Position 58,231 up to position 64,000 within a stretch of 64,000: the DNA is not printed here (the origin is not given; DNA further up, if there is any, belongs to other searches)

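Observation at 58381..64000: Very large surface protein built from ~35 tandem Myxococcus-type cysteine-rich repeats followed by a Kelch-like beta-propeller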

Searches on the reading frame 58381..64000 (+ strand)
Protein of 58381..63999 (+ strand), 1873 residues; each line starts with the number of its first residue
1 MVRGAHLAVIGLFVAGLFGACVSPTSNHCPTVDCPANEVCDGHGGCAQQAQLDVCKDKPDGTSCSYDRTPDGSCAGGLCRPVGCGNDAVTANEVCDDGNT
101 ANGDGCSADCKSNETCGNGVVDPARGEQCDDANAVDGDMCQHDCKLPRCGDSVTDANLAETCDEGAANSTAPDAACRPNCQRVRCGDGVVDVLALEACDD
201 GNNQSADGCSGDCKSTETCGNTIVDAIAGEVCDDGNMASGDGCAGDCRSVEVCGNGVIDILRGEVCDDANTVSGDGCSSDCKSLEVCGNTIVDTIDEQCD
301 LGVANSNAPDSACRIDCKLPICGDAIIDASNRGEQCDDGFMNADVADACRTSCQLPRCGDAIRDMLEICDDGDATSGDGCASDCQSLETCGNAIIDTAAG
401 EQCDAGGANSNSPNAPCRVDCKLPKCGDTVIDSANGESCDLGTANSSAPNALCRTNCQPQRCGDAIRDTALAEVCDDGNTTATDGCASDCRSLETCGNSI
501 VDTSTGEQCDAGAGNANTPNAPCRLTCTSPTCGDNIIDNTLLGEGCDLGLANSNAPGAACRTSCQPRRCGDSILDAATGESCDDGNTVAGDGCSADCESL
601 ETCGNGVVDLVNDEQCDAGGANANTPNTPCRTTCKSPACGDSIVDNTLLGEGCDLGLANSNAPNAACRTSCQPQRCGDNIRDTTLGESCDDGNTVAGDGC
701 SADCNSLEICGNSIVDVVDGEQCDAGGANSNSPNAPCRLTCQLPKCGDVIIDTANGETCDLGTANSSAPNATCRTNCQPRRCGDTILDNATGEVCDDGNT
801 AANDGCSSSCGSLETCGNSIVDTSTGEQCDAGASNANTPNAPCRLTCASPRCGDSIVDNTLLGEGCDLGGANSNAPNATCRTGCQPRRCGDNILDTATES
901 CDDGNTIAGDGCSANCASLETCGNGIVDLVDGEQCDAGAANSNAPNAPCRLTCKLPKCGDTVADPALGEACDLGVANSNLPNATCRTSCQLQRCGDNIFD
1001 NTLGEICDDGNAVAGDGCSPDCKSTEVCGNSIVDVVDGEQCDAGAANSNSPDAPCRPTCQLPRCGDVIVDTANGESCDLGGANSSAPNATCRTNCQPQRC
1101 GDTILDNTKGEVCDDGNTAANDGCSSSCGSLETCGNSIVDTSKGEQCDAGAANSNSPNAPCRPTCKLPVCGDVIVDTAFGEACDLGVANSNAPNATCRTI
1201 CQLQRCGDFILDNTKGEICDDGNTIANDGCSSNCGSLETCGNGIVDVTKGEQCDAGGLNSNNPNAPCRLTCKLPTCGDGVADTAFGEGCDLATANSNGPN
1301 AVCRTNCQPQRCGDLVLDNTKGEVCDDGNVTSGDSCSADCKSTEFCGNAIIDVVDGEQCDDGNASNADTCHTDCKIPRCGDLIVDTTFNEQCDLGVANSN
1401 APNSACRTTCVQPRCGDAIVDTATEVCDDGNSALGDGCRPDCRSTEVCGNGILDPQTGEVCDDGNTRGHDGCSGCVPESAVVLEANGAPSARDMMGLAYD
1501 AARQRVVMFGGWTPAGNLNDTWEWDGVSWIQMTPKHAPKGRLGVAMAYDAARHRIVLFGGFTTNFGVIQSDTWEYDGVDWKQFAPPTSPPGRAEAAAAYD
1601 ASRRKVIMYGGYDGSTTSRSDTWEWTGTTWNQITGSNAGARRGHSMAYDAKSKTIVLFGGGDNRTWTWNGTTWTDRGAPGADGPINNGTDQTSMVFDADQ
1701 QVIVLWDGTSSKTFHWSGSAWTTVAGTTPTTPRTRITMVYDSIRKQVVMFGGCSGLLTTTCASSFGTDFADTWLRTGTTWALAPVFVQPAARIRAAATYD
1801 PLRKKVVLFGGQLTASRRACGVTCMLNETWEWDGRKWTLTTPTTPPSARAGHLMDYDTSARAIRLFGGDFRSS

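Call 5: search_protein_families(library=pfam, proteins=[window:58381-64000:+], max_evalue=0.01)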
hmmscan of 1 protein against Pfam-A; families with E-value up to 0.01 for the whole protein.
window:58381-64000:+ (1873 aa): 7 families
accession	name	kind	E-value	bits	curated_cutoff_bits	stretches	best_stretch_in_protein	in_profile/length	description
PF13948.11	DUF4215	-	1.3e-72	240.3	27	10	1408-1442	15-46/47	Domain of unknown function (DUF4215)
PF24681.1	Kelch_KLHDC2_KLHL20_DRC7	-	2.1e-24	86.5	50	3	1552-1752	8-221/221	KLHDC2/KLHL20/DRC7 Kelch-repeats domain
PF24981.1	Beta-prop_ATRN-LZTR1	-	4.2e-16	59.5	50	1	1523-1660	21-219/289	Attractin/LZTR1 beta-propeller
PF13415.12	Kelch_3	-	8.1e-11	42.3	22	0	1804-1853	2-44/48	Galactose oxidase, central domain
PF13418.12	Kelch_4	-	7e-08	32.7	21.6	0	1541-1576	2-35/49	Galactose oxidase, central domain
PF07646.21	Kelch_2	-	1.5e-05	25.1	21.3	0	1547-1580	6-39/48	Kelch motif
PF13964.12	Kelch_6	-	0.00012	22.4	25.3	0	1641-1669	2-34/50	Kelch motif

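Call 6: search_protein_families(library=ncbifam, proteins=[window:58381-64000:+], max_evalue=0.01)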
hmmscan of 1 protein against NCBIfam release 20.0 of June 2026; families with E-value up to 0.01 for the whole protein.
window:58381-64000:+ (1873 aa): 1 family
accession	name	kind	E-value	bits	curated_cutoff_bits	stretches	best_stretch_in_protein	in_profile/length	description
TIGR02232.1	myxo_disulf_rpt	repeat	7e-114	371.4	20.8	18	888-917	3-31/38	cysteine-rich acidic repeat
